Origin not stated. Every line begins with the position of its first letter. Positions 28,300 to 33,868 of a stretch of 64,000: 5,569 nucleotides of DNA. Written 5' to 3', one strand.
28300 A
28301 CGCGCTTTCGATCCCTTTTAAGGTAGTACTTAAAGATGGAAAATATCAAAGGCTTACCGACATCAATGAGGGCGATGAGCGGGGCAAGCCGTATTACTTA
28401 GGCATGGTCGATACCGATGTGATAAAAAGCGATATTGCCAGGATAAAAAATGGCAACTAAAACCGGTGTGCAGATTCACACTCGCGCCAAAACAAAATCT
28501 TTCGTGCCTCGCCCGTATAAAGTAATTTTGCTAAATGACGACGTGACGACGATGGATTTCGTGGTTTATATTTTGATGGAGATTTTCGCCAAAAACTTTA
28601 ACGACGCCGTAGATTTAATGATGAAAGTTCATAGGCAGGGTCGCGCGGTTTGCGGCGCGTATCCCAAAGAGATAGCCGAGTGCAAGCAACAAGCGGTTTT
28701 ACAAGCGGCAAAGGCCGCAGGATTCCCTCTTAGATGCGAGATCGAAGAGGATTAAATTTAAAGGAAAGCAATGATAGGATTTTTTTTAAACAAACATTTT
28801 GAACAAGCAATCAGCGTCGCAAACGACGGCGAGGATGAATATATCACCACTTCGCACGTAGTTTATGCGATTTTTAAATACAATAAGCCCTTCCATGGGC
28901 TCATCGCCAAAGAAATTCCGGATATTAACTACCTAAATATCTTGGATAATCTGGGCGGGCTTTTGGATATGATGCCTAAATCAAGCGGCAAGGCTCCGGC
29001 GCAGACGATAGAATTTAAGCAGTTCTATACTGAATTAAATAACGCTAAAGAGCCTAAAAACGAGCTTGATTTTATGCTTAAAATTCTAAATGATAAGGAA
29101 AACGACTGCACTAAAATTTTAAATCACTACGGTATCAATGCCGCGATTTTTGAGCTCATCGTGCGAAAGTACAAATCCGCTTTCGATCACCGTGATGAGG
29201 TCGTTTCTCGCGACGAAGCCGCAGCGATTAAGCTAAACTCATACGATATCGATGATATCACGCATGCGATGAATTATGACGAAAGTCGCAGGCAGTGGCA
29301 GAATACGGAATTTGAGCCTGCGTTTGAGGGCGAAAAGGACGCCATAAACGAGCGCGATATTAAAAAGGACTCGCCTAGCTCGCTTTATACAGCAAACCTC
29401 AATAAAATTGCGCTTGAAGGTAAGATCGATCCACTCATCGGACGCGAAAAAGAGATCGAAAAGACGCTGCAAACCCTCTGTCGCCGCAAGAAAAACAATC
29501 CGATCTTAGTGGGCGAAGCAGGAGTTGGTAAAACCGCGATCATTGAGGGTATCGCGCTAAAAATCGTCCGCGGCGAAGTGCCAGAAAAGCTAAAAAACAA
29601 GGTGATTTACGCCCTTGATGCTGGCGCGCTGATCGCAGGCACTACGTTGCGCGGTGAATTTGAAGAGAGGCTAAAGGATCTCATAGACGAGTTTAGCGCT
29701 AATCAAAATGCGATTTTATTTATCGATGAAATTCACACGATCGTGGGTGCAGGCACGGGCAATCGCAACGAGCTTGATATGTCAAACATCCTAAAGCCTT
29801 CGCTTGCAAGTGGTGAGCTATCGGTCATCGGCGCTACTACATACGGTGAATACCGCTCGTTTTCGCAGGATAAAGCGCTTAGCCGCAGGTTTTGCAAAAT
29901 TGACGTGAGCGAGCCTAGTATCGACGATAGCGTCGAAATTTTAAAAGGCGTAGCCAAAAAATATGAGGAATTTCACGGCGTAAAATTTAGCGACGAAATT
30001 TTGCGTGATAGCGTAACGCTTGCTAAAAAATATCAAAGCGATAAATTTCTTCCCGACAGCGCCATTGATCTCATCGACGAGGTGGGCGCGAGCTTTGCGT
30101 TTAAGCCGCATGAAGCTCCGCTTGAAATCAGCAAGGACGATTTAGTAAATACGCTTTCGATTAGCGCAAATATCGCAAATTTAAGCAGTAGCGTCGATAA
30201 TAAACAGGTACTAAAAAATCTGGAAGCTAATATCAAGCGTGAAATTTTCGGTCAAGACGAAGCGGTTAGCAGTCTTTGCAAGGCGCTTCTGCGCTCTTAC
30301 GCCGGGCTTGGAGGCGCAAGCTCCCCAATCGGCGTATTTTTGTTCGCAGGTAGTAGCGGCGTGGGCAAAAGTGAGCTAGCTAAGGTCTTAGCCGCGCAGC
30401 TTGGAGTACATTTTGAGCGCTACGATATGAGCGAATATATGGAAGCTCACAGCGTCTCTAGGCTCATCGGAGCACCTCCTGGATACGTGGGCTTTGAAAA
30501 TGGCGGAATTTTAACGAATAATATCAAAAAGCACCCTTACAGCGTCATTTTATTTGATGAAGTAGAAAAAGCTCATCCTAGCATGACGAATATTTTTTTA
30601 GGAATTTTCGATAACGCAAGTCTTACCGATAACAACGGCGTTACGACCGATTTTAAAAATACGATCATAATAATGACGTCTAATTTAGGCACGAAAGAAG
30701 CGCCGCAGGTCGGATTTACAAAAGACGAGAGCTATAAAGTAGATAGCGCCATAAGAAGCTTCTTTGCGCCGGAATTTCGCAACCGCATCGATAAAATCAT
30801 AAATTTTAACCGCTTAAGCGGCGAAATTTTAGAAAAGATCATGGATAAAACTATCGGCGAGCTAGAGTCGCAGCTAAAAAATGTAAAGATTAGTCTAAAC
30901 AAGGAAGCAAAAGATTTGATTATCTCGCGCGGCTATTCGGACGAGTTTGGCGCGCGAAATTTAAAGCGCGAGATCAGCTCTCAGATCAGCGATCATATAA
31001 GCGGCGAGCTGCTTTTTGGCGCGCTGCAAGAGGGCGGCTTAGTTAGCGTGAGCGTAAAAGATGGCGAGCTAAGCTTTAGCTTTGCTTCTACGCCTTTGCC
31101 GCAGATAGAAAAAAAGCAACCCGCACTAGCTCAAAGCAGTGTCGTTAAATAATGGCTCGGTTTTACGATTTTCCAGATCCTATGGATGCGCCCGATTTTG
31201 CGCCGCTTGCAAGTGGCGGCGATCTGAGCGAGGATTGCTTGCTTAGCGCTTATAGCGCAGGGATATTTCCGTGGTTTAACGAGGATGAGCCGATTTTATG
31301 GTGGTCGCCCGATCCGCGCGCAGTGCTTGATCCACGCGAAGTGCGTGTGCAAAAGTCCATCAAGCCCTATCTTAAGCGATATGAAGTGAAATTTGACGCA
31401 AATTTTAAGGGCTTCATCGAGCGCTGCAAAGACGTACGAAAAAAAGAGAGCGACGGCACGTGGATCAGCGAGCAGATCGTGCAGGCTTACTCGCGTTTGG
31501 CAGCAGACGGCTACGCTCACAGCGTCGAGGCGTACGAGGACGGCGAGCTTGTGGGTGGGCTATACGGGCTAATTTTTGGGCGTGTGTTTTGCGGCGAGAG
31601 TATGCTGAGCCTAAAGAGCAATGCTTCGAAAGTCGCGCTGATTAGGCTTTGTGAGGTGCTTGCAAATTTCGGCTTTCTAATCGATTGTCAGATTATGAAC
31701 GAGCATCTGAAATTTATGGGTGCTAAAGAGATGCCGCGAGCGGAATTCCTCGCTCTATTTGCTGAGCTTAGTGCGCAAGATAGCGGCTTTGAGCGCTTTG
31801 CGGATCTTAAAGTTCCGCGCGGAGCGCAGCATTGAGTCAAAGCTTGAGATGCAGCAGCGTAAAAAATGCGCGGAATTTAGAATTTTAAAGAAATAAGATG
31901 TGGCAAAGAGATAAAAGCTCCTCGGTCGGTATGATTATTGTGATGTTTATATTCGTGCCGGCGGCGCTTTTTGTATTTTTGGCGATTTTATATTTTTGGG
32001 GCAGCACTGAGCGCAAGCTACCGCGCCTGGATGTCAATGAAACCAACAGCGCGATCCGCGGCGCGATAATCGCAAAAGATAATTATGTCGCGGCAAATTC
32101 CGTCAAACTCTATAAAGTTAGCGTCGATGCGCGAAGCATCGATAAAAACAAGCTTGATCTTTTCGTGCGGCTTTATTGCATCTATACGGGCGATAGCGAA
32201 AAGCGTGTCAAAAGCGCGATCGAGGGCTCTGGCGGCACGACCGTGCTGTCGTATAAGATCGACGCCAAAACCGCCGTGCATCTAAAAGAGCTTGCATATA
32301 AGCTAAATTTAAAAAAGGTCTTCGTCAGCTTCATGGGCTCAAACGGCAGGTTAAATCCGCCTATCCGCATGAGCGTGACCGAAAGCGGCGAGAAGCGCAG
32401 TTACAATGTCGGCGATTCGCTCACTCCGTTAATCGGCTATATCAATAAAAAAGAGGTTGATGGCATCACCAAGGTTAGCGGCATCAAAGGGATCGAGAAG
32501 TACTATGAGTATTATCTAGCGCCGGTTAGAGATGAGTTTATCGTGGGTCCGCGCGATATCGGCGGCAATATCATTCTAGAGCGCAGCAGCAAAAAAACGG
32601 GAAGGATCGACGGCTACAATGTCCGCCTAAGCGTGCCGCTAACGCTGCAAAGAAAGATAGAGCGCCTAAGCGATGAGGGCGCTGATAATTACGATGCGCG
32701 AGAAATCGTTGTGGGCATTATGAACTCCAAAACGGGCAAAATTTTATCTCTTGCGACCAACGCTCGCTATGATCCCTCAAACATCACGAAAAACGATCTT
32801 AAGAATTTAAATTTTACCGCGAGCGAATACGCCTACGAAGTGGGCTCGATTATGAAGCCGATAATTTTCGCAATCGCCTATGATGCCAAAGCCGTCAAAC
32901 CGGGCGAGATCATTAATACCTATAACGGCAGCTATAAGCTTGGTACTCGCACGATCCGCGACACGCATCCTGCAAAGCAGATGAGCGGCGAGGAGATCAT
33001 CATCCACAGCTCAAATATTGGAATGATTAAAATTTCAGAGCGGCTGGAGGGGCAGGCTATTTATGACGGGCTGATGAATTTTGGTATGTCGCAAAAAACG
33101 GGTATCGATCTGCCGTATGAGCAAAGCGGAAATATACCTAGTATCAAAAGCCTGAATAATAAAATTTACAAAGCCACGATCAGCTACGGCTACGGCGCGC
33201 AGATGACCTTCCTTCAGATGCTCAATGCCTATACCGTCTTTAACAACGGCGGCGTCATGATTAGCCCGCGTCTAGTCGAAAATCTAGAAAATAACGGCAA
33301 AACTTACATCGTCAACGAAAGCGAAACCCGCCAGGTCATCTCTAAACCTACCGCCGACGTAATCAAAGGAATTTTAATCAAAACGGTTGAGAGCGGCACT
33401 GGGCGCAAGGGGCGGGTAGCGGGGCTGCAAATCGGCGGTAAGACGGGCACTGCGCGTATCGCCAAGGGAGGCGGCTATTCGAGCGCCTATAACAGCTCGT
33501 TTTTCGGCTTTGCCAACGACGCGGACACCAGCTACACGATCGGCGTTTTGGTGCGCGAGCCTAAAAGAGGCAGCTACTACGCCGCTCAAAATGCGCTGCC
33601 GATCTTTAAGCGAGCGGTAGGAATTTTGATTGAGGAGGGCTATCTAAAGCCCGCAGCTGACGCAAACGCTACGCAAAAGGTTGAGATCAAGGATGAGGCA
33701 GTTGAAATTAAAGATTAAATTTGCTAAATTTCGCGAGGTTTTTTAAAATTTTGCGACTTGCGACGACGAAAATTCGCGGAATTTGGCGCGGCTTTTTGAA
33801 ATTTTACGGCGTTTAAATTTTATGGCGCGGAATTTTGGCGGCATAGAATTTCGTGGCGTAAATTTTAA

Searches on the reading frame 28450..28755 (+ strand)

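Call 49: search_protein_families(library=pfam, proteins=[window:28450-28755:+])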
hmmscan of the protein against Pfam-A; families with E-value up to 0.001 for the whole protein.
window:28450-28755:+ (101 aa): 1 family
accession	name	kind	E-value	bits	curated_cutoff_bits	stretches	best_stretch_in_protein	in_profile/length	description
PF02617.22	ClpS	-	2.7e-32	110.8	23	1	20-97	3-80/80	ATP-dependent Clp protease adaptor protein ClpS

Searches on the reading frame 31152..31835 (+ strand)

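Call 49: search_protein_families(library=pfam, proteins=[window:31152-31835:+])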
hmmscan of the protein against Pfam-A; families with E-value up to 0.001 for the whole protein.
window:31152-31835:+ (227 aa): 2 families
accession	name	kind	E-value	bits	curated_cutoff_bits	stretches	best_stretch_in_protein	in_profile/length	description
PF03588.20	Leu_Phe_trans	-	6.6e-65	218.2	22.7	1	29-195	3-171/171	Leucyl/phenylalanyl-tRNA protein transferase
PF13480.13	Acetyltransf_6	-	0.00034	21.2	22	1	82-149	28-99/143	Acetyltransferase (GNAT) domain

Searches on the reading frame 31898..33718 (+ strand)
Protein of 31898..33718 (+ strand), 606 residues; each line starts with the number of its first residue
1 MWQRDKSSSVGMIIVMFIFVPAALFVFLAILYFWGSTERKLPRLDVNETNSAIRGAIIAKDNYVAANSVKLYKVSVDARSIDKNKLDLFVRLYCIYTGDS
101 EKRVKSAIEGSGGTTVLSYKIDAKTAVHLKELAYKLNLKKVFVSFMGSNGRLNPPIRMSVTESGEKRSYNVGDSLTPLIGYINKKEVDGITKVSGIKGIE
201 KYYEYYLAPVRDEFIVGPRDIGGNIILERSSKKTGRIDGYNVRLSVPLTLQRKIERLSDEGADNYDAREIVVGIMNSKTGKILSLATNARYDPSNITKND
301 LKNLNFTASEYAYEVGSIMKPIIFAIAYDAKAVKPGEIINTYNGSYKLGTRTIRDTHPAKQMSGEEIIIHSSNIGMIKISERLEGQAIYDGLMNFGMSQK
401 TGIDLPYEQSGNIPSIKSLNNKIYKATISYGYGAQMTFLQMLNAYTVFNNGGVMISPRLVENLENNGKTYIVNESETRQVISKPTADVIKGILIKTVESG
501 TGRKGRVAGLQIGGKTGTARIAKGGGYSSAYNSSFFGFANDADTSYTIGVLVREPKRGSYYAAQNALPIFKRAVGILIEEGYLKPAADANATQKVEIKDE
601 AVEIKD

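Call 49: search_protein_families(library=pfam, proteins=[window:31898-33718:+])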
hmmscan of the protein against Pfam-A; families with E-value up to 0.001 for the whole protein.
window:31898-33718:+ (606 aa): 2 families
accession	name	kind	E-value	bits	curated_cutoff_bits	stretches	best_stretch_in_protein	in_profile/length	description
PF00905.27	Transpeptidase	-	6.1e-62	210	22.1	1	272-573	3-297/299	Penicillin binding protein transpeptidase domain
PF03717.20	PBP_dimer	-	1.1e-08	36.1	24.4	1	51-211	3-162/180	Penicillin-binding Protein dimerisation domain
